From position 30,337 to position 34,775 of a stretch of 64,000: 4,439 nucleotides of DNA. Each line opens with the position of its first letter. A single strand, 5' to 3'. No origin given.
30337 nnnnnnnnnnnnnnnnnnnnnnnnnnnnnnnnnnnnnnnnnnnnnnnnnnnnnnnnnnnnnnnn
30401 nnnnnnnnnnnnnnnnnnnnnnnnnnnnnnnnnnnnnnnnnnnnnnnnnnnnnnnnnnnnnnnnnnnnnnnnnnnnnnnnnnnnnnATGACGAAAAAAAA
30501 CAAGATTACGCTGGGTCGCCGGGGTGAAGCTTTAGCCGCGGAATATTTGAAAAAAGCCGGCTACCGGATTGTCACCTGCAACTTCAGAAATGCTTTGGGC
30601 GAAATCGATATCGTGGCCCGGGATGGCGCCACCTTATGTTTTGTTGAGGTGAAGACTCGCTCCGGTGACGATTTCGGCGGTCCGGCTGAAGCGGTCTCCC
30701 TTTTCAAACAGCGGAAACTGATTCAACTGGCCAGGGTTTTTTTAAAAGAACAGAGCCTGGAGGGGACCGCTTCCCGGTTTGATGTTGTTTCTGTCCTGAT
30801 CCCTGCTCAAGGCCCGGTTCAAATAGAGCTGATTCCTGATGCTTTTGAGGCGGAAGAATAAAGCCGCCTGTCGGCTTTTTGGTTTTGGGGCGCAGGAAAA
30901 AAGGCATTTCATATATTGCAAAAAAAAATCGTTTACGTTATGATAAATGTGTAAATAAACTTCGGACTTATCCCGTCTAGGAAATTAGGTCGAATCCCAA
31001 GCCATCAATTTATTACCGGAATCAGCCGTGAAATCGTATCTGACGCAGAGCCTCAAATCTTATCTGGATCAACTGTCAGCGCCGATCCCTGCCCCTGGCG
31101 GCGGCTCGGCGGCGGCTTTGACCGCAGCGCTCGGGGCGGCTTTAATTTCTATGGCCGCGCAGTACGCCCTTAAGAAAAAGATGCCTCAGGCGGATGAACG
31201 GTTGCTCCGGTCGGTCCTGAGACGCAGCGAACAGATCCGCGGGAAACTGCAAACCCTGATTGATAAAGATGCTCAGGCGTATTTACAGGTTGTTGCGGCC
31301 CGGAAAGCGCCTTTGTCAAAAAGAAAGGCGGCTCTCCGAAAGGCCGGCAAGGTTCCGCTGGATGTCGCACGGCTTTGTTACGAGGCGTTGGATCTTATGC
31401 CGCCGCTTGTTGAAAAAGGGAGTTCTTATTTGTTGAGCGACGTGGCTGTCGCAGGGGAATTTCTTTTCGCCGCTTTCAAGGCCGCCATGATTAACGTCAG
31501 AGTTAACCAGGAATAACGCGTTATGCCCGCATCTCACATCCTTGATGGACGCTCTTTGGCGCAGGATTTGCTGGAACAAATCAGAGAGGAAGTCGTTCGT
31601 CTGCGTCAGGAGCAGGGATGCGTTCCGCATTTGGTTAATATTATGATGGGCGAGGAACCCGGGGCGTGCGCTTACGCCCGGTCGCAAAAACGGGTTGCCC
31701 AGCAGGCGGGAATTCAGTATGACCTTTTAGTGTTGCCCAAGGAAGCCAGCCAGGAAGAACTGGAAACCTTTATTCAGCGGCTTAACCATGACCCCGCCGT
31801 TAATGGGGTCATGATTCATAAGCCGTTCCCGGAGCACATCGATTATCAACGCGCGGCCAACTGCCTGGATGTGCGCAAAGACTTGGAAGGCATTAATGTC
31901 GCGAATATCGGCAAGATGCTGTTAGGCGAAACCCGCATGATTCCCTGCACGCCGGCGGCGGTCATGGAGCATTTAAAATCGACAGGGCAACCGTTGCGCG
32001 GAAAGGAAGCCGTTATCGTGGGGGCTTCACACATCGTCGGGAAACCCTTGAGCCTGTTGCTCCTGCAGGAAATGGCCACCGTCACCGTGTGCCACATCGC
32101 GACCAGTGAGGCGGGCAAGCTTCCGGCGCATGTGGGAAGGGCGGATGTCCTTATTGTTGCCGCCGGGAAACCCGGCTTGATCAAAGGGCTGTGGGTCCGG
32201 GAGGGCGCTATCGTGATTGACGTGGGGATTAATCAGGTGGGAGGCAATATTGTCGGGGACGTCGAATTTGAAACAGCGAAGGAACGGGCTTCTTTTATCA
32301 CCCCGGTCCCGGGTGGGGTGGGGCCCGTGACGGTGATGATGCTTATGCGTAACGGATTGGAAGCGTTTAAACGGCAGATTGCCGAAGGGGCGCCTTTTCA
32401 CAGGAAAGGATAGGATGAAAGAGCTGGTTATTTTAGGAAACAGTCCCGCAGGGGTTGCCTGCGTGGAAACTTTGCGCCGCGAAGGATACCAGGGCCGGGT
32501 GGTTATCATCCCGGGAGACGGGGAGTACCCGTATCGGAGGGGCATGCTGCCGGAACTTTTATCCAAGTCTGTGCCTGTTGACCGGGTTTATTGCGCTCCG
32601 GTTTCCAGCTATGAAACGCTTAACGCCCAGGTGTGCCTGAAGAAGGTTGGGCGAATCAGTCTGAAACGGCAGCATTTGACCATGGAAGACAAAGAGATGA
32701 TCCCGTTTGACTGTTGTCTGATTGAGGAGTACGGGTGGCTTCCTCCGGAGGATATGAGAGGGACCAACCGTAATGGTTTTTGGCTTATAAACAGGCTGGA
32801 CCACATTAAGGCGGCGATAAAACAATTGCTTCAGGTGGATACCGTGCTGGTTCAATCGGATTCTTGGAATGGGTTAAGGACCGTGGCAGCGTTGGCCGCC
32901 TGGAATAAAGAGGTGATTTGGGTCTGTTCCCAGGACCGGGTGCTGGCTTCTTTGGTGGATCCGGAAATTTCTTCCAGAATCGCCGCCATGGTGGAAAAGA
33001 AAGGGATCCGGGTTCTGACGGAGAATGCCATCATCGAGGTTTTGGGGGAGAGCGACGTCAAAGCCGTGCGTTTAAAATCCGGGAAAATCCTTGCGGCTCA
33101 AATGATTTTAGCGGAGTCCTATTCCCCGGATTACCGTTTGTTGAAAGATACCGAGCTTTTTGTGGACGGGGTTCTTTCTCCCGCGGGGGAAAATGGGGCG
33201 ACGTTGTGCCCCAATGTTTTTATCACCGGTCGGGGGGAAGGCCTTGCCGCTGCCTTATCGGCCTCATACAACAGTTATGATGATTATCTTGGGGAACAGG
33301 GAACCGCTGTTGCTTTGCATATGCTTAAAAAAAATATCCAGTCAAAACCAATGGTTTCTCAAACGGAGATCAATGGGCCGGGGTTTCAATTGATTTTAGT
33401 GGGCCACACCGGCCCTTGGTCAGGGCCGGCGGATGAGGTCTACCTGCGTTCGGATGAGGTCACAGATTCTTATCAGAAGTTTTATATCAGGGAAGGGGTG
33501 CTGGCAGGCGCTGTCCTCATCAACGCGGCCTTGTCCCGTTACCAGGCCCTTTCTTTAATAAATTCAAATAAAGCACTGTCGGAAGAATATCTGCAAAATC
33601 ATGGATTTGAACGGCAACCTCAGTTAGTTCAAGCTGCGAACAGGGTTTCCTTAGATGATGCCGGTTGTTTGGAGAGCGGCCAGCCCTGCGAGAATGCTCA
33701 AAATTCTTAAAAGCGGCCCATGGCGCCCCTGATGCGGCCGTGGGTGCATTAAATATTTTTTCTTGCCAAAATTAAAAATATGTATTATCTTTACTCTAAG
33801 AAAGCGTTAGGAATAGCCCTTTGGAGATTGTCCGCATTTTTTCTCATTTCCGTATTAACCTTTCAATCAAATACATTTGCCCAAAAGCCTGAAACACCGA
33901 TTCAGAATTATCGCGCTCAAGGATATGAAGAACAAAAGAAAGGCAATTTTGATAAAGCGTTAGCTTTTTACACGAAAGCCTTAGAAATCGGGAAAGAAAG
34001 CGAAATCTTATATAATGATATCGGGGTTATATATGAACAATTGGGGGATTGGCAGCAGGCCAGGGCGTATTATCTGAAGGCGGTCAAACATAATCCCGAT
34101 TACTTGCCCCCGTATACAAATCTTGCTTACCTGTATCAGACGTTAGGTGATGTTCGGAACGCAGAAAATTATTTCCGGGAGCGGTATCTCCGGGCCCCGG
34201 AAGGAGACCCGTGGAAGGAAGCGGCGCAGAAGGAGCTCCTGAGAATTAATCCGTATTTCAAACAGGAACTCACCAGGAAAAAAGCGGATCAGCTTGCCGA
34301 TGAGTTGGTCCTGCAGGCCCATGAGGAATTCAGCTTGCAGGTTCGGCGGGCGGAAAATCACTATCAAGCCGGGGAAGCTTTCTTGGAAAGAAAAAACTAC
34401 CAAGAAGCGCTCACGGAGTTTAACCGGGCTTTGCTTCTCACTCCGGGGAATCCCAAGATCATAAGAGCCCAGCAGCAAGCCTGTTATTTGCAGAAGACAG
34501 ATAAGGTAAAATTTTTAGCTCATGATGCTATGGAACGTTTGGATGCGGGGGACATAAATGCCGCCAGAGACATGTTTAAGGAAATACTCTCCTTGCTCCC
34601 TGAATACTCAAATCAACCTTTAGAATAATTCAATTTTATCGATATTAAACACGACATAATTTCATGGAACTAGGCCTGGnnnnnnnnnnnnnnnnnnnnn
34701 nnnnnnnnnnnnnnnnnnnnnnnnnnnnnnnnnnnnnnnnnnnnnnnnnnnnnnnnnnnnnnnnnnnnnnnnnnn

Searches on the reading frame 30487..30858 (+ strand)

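Call 19: search_protein_families(library=pfam, proteins=[window:30487-30858:+], max_evalue=0.0001)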
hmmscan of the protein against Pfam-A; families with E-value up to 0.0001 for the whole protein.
window:30487-30858:+ (124 aa): 2 families
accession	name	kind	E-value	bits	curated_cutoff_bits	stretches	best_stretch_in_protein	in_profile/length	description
PF02021.23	UPF0102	-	3.4e-29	101.5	23.6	1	13-103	1-80/80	Uncharacterised protein family UPF0102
PF08378.17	NERD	-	5.2e-07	30.6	22.1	1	10-68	2-65/111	Nuclease-related domain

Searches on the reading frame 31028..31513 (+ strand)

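Call 19: search_protein_families(library=pfam, proteins=[window:31028-31513:+], max_evalue=0.0001)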
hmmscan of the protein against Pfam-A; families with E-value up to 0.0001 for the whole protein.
window:31028-31513:+ (162 aa): 1 family
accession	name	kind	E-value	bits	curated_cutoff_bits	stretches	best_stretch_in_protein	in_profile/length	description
PF04961.17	FTCD_C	-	8e-41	140.2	24.5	1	8-160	1-163/182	Formiminotransferase-cyclodeaminase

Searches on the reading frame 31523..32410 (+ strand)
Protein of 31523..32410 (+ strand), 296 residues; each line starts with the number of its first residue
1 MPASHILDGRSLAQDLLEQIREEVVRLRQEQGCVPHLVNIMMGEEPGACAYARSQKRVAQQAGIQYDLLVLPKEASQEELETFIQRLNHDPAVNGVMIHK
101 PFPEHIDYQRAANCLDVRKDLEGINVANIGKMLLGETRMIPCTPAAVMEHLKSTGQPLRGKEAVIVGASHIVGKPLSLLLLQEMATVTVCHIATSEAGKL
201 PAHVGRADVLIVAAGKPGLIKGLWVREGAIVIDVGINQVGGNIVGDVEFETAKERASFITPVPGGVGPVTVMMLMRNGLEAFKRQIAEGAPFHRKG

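Call 19: search_protein_families(library=pfam, proteins=[window:31523-32410:+], max_evalue=0.0001)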
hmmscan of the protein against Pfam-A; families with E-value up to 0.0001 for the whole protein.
window:31523-32410:+ (296 aa): 2 families
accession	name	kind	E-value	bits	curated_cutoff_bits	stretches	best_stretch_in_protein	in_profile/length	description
PF02882.25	THF_DHG_CYH_C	-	4.4e-61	205.3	27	1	127-285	3-159/160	Tetrahydrofolate dehydrogenase/cyclohydrolase, NAD(P)-binding domain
PF00763.28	THF_DHG_CYH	-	1.5e-28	99.8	32.8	1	7-122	1-115/115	Tetrahydrofolate dehydrogenase/cyclohydrolase, catalytic domain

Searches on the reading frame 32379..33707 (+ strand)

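Call 19: search_protein_families(library=pfam, proteins=[window:32379-33707:+], max_evalue=0.0001)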
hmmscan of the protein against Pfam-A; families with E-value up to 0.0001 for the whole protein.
window:32379-33707:+ (443 aa): 2 families
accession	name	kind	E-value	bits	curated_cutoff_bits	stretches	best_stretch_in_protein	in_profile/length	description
PF07992.20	Pyr_redox_2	-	2.4e-18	67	26.1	1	15-284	2-274/291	Pyridine nucleotide-disulphide oxidoreductase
PF00070.33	Pyr_redox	-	1.1e-08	35.9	22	1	165-234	11-81/82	Pyridine nucleotide-disulphide oxidoreductase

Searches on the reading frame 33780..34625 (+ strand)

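Call 19: search_protein_families(library=pfam, proteins=[window:33780-34625:+], max_evalue=0.0001)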
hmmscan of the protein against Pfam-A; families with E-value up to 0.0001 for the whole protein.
window:33780-34625:+ (282 aa): 14 families
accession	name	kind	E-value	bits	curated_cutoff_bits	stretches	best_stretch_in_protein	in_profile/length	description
PF07719.23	TPR_2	-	1.1e-23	81.8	27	2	77-108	3-34/34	Tetratricopeptide repeat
PF00515.34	TPR_1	-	9.8e-21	73.1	27.8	1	77-108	3-34/34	Tetratricopeptide repeat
PF13181.12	TPR_8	-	2.1e-17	62.1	25.7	0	77-107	3-33/34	Tetratricopeptide repeat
PF13428.12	TPR_14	-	4.2e-16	58.3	23.5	0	81-118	7-44/44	Tetratricopeptide repeat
PF13424.12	TPR_12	-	4.5e-16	59.2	30.1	2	52-102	14-72/77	Tetratricopeptide repeat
PF13414.12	TPR_11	-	8.5e-15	54.6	26.8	1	48-89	1-42/42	TPR repeat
PF14559.12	TPR_19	-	5.9e-13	49.4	25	1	54-114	4-63/68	Tetratricopeptide repeat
PF13432.12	TPR_16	-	1.1e-12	48.6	32.7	1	46-107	2-63/65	Tetratricopeptide repeat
PF13176.12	TPR_7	-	1.3e-11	44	27.9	0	81-105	5-31/36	Tetratricopeptide repeat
PF13174.12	TPR_6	-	3e-09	37.4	26.3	0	81-107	6-32/33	Tetratricopeptide repeat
PF13431.12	TPR_17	-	3.8e-09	36.5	24.4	0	97-128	1-32/34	Tetratricopeptide repeat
PF13374.12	TPR_10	-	6.1e-09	36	27.5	0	78-102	5-29/42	Tetratricopeptide repeat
PF13371.12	TPR_9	-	2.6e-07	31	35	0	55-107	9-61/73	Tetratricopeptide repeat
PF23914.1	TPR_CcmH_CycH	-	5.3e-05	23.5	42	0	55-143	64-155/158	Cytochrome c-type biogenesis protein H TPR domain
